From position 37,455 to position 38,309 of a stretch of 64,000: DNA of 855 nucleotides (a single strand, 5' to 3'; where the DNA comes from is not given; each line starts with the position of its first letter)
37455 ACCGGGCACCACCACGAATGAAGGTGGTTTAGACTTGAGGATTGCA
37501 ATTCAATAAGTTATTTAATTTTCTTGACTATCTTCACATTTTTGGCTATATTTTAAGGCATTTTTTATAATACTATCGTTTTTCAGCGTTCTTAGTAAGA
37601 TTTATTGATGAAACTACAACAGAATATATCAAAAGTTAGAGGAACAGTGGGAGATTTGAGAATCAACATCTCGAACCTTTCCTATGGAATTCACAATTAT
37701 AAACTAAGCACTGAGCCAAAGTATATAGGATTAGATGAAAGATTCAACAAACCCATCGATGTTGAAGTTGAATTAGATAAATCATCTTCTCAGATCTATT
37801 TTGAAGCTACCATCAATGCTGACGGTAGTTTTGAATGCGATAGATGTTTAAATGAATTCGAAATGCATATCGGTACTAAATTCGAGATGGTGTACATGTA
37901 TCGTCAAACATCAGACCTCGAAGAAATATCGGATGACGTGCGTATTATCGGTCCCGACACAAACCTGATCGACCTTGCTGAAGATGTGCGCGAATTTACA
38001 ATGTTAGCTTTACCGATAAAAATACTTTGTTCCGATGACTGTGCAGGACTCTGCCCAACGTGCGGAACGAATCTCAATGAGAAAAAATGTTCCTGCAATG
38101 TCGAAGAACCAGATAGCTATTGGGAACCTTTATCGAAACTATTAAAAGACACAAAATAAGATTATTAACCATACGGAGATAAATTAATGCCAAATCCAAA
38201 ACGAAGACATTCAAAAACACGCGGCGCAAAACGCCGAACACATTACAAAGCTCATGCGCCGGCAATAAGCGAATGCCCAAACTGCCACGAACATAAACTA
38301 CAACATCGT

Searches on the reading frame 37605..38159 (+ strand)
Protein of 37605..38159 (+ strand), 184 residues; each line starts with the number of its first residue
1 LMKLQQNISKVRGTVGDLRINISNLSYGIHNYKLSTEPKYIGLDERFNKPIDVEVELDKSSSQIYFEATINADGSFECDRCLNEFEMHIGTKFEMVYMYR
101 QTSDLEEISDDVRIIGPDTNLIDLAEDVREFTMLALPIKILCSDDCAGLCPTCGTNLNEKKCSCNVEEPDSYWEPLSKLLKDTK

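Call 61: search_protein_families(library=pfam, proteins=[window:37605-38159:+], max_evalue=0.00001)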
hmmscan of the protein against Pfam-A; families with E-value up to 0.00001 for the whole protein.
window:37605-38159:+ (184 aa): 1 family
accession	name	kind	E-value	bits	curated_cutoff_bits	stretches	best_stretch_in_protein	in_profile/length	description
PF02620.22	YceD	-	2.7e-26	92.4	33.2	1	67-179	2-118/119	Large ribosomal RNA subunit accumulation protein YceD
